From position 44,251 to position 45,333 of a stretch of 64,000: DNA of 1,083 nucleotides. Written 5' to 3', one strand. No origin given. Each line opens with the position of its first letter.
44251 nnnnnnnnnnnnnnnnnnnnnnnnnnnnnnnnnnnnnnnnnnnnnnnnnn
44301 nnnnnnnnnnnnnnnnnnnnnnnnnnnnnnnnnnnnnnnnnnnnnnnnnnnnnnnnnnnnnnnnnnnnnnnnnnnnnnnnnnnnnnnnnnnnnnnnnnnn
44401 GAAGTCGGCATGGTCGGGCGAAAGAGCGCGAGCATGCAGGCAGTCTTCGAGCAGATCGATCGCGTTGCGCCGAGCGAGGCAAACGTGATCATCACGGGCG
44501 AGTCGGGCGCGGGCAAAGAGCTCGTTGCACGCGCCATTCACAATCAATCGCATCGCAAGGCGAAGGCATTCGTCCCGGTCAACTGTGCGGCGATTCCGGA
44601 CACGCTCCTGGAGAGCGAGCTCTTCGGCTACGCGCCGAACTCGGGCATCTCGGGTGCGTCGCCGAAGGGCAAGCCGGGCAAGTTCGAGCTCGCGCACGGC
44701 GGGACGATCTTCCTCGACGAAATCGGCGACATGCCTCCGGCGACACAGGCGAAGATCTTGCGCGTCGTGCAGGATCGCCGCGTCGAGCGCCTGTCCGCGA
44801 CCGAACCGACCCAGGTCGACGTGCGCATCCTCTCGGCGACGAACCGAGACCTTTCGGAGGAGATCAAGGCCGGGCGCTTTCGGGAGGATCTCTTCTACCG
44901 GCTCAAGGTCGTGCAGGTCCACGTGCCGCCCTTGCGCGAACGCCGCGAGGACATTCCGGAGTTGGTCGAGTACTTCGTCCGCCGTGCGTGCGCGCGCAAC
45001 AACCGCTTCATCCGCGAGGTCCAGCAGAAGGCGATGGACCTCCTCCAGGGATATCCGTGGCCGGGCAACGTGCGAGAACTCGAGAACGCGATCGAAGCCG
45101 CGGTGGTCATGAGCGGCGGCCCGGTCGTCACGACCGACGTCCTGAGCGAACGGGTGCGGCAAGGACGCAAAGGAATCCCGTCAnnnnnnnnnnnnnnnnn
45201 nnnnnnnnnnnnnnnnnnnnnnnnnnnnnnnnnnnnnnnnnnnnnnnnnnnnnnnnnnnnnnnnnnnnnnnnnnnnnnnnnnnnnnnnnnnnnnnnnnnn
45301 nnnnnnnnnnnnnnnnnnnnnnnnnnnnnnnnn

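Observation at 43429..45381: Paralogous FHA-GAF-sigma-54 activator: a phospho-threonine reader matched to the kinase-fused activator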

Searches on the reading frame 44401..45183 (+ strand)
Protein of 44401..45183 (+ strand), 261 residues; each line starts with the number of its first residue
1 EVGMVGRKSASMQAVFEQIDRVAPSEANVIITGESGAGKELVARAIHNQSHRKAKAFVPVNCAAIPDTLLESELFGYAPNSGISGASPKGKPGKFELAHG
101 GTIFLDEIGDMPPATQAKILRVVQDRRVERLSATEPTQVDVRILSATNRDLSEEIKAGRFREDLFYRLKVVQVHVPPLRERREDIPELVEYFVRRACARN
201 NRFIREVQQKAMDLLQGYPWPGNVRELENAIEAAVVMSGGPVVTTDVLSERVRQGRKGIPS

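Call 86: search_solved_structures(query=window:44401-45183:+, max_evalue=1e-20, show_alignments=3)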
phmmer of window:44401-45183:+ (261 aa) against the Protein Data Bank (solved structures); distinct sequences matched with E-value up to 1e-20: 35.
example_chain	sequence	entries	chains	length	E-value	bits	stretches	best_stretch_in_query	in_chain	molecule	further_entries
1ojl_A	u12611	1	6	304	5.1e-76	258.7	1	4-244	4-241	TRANSCRIPTIONAL REGULATORY PROTEIN ZRAR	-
9qq6_C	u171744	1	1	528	1.2e-71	244.4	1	6-249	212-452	Nif-specific regulatory protein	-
1ny6_A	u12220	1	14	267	4.6e-66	226.1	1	9-248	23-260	transcriptional regulator (NtrC family)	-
4ly6_A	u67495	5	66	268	4.7e-66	226.1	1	9-248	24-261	Transcriptional regulator (NtrC family)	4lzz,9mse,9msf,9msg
4l4u_A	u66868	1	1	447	6.2e-66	225.7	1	9-251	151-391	Transcriptional regulator (NtrC family)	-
1ny5_A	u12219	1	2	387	1.3e-65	224.6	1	9-248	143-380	transcriptional regulator (NtrC family)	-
3m0e_A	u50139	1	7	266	3.2e-65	223.4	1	9-248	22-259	Transcriptional regulator (NtrC family)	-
4qhs_A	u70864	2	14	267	3.3e-65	223.3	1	17-250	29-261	Flagellar regulatory protein C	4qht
6lua_A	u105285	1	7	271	2.4e-64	220.5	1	17-250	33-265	Flagellar regulatory protein C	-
6luf_A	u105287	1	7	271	6.4e-64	219.1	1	17-250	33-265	Flagellar regulatory protein C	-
6iy8_A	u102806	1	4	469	6.9e-64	219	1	10-238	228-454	Positive regulator CapR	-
3dzd_A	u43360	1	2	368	1e-63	218.4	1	15-243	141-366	Transcriptional regulator (NtrC family)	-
6jdi_A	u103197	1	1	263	2e-62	214.2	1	5-248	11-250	Nitrogen assimilation regulatory protein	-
26jl_A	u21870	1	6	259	4.5e-62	213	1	4-249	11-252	Flagellar regulatory protein A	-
7ejw_C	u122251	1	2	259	9.9e-62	211.9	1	5-248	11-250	Transcriptional regulator FleQ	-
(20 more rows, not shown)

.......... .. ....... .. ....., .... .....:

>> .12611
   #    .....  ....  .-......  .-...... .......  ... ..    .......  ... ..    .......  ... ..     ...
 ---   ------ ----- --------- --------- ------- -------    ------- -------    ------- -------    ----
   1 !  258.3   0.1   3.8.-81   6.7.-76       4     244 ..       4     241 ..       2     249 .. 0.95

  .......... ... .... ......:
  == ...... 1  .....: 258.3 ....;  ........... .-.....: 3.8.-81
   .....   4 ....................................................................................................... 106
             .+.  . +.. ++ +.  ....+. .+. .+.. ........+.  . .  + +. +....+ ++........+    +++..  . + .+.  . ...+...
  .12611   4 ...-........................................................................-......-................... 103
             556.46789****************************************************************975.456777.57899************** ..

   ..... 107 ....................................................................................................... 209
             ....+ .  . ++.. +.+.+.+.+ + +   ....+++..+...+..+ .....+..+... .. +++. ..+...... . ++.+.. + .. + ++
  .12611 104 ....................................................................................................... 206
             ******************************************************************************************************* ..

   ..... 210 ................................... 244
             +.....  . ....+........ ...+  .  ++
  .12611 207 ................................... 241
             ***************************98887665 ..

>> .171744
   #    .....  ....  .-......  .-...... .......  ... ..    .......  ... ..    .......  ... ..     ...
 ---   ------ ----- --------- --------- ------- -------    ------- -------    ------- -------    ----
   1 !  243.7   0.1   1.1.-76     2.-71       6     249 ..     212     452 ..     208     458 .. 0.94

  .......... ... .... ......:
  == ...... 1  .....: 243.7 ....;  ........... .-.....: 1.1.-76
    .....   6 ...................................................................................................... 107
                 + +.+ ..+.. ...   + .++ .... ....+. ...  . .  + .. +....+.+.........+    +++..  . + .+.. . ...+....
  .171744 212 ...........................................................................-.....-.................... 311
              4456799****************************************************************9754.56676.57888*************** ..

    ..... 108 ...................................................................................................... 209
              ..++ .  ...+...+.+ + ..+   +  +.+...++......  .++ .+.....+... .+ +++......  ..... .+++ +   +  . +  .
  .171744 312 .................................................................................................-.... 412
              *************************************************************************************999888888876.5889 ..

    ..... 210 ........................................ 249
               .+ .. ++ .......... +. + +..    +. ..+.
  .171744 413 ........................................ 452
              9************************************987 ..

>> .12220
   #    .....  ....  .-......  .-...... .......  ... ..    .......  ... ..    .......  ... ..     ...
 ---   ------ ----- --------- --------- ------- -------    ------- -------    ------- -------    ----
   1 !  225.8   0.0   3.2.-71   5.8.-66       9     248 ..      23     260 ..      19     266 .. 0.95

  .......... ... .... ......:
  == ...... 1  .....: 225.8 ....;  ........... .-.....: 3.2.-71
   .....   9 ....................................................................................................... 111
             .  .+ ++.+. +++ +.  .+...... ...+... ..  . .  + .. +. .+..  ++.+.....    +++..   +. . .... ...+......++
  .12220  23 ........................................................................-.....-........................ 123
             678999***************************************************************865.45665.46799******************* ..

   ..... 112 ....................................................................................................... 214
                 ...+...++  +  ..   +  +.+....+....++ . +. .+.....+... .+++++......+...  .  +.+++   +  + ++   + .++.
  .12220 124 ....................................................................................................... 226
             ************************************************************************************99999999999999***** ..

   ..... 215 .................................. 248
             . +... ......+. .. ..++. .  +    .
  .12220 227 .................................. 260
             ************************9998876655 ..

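Call 95: search_protein_representatives(protein=window:44401-45183:+)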
Query: 261 residues. Proteins with E-value up to 0.001 (for the whole library): 192141; up to 1e-10: 149335; up to 1e-30: 80672. The best 150 are listed.
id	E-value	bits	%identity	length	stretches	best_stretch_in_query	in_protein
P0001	9.7e-166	565.7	100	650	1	1-261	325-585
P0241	5.0e-128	442.2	41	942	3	5-243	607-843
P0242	3.5e-124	429.6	50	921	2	8-243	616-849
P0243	2.9e-123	426.6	40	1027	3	4-235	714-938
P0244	1.1e-117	408.3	46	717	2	9-247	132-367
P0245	7.4e-116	402.3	44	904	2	10-251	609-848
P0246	4.4e-115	399.8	49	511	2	5-243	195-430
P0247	8.7e-115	398.8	42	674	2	6-246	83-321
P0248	2.5e-113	394.1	43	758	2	10-248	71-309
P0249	2.1e-109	381.2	43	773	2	4-247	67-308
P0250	2.3e-108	377.8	42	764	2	4-246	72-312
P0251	5.3e-106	370.0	44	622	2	3-252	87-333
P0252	6.9e-105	366.4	42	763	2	5-246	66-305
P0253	1.3e-103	362.3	39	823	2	3-248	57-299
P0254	5.4e-96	337.3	39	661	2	20-248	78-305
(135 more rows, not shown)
